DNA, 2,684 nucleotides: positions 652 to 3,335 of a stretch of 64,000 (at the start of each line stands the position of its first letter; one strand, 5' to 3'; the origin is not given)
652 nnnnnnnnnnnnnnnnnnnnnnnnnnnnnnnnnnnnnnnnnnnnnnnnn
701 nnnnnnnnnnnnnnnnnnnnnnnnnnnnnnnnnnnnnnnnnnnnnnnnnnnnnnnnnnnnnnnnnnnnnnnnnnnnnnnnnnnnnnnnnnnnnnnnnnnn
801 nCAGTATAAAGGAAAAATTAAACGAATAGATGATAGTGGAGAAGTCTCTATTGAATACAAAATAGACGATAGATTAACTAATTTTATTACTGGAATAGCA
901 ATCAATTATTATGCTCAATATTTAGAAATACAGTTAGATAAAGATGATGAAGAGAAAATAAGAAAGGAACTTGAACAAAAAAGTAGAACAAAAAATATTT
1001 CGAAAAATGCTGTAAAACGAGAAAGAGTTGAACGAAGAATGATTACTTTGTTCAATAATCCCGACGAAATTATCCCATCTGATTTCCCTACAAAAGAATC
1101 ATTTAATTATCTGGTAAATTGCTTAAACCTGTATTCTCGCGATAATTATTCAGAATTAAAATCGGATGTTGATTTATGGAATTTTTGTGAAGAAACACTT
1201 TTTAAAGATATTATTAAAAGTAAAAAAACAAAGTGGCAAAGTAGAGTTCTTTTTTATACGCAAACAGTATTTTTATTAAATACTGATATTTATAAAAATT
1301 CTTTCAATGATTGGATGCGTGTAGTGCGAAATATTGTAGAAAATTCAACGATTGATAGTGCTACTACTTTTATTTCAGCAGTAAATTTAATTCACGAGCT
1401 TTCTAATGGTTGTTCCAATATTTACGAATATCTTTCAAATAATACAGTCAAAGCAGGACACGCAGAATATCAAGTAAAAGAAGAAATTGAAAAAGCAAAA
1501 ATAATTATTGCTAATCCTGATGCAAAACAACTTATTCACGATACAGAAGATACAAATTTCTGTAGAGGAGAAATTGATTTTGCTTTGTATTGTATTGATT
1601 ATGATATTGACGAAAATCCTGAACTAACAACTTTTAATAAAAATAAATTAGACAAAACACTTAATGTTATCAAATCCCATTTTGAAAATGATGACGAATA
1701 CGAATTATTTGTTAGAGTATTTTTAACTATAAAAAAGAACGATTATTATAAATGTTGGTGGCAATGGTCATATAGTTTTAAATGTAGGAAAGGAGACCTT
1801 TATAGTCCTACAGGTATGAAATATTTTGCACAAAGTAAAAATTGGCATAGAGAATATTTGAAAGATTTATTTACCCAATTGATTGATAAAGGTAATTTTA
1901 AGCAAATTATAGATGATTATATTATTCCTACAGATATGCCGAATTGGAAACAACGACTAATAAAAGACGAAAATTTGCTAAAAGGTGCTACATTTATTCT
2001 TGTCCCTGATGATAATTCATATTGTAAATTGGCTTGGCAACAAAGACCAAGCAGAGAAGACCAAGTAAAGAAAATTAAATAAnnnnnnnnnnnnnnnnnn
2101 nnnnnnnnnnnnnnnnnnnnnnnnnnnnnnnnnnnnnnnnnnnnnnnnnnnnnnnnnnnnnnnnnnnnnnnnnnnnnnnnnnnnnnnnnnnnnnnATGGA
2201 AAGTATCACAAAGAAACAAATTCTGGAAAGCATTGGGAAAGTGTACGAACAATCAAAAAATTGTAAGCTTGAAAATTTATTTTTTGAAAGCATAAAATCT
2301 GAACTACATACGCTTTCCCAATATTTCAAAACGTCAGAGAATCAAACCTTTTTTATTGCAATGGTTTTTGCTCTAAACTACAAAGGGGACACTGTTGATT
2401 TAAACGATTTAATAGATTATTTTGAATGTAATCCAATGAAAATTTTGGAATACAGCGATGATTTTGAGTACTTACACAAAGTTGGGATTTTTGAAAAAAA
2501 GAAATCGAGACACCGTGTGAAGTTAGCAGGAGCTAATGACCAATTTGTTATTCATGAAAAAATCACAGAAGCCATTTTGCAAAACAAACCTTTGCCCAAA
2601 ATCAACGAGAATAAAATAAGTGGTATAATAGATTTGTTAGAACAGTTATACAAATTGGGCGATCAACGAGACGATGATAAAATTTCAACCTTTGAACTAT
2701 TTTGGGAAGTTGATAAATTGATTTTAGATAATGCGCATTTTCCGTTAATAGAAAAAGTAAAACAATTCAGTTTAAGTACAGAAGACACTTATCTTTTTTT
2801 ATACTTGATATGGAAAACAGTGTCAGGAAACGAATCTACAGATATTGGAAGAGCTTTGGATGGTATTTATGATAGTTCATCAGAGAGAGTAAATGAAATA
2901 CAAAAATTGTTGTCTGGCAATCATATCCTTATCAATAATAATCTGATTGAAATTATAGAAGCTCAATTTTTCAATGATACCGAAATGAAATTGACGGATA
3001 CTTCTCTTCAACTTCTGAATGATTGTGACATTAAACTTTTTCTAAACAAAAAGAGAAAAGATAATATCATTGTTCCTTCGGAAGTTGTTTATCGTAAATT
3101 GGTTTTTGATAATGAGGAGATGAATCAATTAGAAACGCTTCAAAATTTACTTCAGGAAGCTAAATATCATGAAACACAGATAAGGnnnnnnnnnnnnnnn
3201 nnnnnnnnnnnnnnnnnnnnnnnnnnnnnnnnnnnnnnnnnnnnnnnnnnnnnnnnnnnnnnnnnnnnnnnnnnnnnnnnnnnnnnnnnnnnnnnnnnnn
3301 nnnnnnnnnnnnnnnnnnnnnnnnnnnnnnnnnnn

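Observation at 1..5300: Candidate undescribed defence cassette: DUF262 protein plus an AAA+ ATPase / metallophosphoesterase / WYL-regulator operon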

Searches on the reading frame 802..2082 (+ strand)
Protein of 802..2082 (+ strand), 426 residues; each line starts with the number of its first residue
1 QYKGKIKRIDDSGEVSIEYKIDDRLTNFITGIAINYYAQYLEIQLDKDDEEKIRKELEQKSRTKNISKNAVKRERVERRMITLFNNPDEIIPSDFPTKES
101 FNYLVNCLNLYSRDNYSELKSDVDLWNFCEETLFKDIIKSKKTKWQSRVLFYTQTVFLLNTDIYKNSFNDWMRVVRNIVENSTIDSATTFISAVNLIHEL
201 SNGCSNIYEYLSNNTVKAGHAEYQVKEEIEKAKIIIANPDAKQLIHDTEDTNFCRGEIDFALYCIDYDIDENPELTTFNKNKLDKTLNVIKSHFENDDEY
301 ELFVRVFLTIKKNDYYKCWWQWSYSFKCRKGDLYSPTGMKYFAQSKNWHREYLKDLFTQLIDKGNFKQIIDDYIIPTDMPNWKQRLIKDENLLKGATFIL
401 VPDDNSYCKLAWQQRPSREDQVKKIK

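Call 103: search_protein_families(library=pfam, proteins=[window:802-2082:+], max_evalue=5)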
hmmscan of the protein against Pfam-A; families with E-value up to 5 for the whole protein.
window:802-2082:+ (426 aa): 1 family
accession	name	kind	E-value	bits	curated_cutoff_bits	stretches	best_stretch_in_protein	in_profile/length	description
PF01607.29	CBM_14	-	0.094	13.3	22.1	1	314-337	17-40/53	Chitin binding Peritrophin-A domain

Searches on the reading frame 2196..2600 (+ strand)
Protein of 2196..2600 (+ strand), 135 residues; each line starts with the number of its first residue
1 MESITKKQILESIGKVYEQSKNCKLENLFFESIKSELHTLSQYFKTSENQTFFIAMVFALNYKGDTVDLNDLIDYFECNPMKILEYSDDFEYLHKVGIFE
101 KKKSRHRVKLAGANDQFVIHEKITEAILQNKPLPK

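Call 103: search_protein_families(library=pfam, proteins=[window:2196-2600:+], max_evalue=5)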
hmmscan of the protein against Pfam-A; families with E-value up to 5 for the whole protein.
window:2196-2600:+ (135 aa): 1 family
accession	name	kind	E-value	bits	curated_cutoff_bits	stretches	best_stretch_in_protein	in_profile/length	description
PF25644.1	Seadorna_VP4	-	0.16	10.5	27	1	43-77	346-380/627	Seadornavirus membrane penetration protein VP4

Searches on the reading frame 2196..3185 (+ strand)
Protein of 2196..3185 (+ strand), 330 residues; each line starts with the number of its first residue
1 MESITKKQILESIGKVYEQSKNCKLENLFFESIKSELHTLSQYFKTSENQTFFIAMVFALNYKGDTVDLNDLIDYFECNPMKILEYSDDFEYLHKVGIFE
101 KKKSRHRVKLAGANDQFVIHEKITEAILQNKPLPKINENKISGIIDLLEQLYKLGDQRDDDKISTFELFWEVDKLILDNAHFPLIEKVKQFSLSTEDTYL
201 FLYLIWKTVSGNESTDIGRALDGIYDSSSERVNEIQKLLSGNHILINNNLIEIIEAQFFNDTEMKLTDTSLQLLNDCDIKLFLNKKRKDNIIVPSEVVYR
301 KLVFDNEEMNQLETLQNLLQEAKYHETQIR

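Call 34: search_protein_representatives(protein=window:2196-3185:+)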
Query: 330 residues. Proteins with E-value up to 0.001 (for the whole library): 791; up to 1e-10: 410; up to 1e-30: 134. The best 150 are listed.
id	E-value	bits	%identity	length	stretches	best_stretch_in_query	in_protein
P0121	8.6e-122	422.6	78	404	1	80-330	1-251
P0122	4.4e-114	397.3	63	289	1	1-291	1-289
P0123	1.2e-84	300.6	51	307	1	1-272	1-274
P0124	1.1e-81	290.9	63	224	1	1-221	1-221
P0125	2.7e-76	273.2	44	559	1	6-328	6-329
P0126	4.4e-73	262.6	40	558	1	2-330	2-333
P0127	8.8e-72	258.4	33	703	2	6-328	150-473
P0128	2.1e-71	257.1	45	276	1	6-273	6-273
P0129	2.6e-65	237.1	36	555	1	10-330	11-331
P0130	3.4e-65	236.7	37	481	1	2-329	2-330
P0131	4.8e-65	236.2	45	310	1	4-286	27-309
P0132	9.0e-65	235.4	39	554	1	3-323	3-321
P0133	1.1e-64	235.1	81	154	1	125-266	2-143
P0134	2.9e-64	233.7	36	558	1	8-324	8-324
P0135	1.6e-63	231.2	34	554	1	1-328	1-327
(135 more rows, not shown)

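Call 61: predict_structure(alignment_id=A6)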
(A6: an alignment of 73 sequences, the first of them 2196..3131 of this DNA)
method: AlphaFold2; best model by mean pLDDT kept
length: 312 residues; sequences in the alignment: 73
mean_pLDDT: 92.6   pTM: 0.77
mean pLDDT of the five models: 92.6, 91.9, 91.2, 90.6, 90.2
residues with pLDDT >= 90: 253; 70-90: 42; 50-70: 17; < 50: 0
segments of 3 or more residues with pLDDT < 50: none
pLDDT, mean of each block of 10 residues (from residue 1): 87 98 97 98 97 98 92 96 95 93 77 87 96 84 96 96 93 96 98 98 98 96 96 97 98 90 96 95 62 80 90 85
secondary structure, 60 per line:
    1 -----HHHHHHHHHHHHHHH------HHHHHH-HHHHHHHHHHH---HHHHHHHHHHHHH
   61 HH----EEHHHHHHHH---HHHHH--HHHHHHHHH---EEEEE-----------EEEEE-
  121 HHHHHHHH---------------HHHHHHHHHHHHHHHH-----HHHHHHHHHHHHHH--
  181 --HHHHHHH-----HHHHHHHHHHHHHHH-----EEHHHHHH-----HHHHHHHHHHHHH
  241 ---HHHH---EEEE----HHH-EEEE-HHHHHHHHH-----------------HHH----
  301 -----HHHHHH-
elements in order: H6-20 H27-32 H34-44 H48-62 H69-76 H80-84 H87-95 E99-103 E115-119 H121-128 H144-159 H165-178 H183-189 H195-209 H217-222 H228-240 H244-247 E251-254 E263-266 H268-276 H306-311

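Call 66: fold_search(model_id=the predicted structure, library=pdb)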
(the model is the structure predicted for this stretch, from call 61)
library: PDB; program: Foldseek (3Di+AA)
matches with E <= 10: 624; with E <= 0.001: 0
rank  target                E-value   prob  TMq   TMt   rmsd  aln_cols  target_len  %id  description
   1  8ylg_B                9.0e-02  0.94  0.24  0.42  15.1       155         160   16  Crystal structure of Burkholderia thailandensis MftR in complex with operator DNA (released 2024-11-13)
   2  2eth_A                1.0e-01  0.91  0.20  0.38   7.6       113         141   15  Crystal structure of a marr-like transcriptional regulator (tm0816) from thermotoga maritima at 2.50 A resolution (released 2005-11-08)
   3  3cjn                  1.0e-01  0.91  0.20  0.36  10.7       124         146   16  Crystal structure of transcriptional regulator, MarR family, from Silicibacter pomeroyi (released 2008-03-25)
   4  2d1h_A                1.1e-01  0.99  0.21  0.55   5.4       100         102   12  Crystal structure of ST1889 protein from thermoacidophilic archaeon Sulfolobus tokodaii (released 2006-09-05)
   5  1ku9_A                1.3e-01  0.69  0.20  0.38  12.3       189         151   10  X-ray Structure of a Methanococcus jannaschii DNA-Binding Protein: Implications for Antibiotic Resistance in Staphyloc (released 2002-12-25)
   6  7kfs                  1.4e-01  0.97  0.23  0.43   4.9       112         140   14  Crystal structure of the MarR family transcriptional regulator from Variovorax paradoxus bound to Benzoic Acid (released 2021-11-10)
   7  8ylh_A                1.4e-01  0.72  0.21  0.36  15.0       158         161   14  Crystal structure of Pectobacterium atrosepticum PecS (released 2024-11-13)
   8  4ld5_A                1.5e-01  0.96  0.22  0.43  13.4       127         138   14  Crystal structure of MepR Q18P mutant from multidrug resistant S. aureus clinical isolate (released 2013-09-11)
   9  6cmv_B                1.6e-01  0.99  0.23  0.54   3.9        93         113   13  Crystal structure of Archaeal Biofilm Regulator (AbfR2) from Sulfolobus acidocaldarius (released 2018-11-14)
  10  8yli_B                1.6e-01  0.77  0.22  0.37  15.0       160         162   14  Crystal structure of Pectobacterium atrosepticum PecS in complex with operator DNA (released 2024-11-13)
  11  6cmv_C                1.7e-01  0.99  0.23  0.54   4.4        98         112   15  Crystal structure of Archaeal Biofilm Regulator (AbfR2) from Sulfolobus acidocaldarius (released 2018-11-14)
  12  22oz_D                1.7e-01  0.90  0.24  0.40  14.1       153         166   12  Structural insights into HpaR-mediated recognition of hrpX and hrpG in Xanthomonas campestris pv. campestris (released 2026-03-11)
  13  2yr2_A                1.8e-01  0.90  0.24  0.46  19.8       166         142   11  Crystal Structure of the Hypothetical regulator from Sulfolobus tokodaii (released 2007-10-02)
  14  4kdp_E                1.8e-01  0.89  0.24  0.44  15.9       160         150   14  TcaR-ssDNA complex crystal structure reveals the novel ssDNA binding mechanism of the MarR family proteins (released 2014-03-19)
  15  8za5_B                1.9e-01  0.87  0.23  0.43  17.6       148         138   14  Crystal structure of HsmR (released 2025-10-29)
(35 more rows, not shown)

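Call 93: fold_search(model_id=the predicted structure, library=viral)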
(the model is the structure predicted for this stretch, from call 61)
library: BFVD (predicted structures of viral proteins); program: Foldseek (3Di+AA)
matches with E <= 10: 583; with E <= 0.001: 0
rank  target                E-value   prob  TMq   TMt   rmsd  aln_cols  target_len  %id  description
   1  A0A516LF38            3.3e-02  1.00  0.22  0.58   4.5        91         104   12  (no name in the UniProt tables at hand)
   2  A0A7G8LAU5            4.7e-02  0.77  0.23  0.31  11.5       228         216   10  (no name in the UniProt tables at hand)
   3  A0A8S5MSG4            5.2e-02  0.69  0.20  0.20  15.6       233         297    9  Replication initiator protein [Podoviridae sp. ctwV53]
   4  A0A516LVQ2            6.8e-02  0.51  0.20  0.24  14.5       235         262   10  (no name in the UniProt tables at hand)
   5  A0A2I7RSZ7            9.2e-02  0.38  0.16  0.28  16.6       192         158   11  (no name in the UniProt tables at hand)
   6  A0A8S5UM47            1.0e-01  0.94  0.18  0.24  12.1       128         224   17  Uncharacterized protein [Myoviridae sp. ctCo31]
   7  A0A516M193            1.3e-01  0.98  0.21  0.51   4.1        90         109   17  (no name in the UniProt tables at hand)
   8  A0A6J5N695            1.3e-01  0.38  0.18  0.25  16.1       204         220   10  Helix-turn-helix domain containing protein [uncultured Caudovirales phage]
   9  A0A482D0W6            1.4e-01  0.13  0.14  0.14  21.5       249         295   16  (no name in the UniProt tables at hand)
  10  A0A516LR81            1.5e-01  0.60  0.19  0.19  14.9       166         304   12  (no name in the UniProt tables at hand)
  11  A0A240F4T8            1.6e-01  0.91  0.23  0.28  12.1       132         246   10  Transcriptional regulator [Ochrobactrum phage POI1126]
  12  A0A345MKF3            1.6e-01  0.85  0.21  0.25  17.3       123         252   14  Uncharacterized protein [Eggerthella phage PMBT5]
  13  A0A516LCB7            1.7e-01  0.16  0.13  0.10  21.7       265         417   12  (no name in the UniProt tables at hand)
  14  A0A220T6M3            1.8e-01  0.66  0.20  0.21  17.2       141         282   13  DsRNA binding PKR inhibitor [Eptesipox virus]
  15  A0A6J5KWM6            1.9e-01  0.69  0.17  0.25  13.6       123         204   17  Helix-turn-helix domain containing protein [uncultured Caudovirales phage]
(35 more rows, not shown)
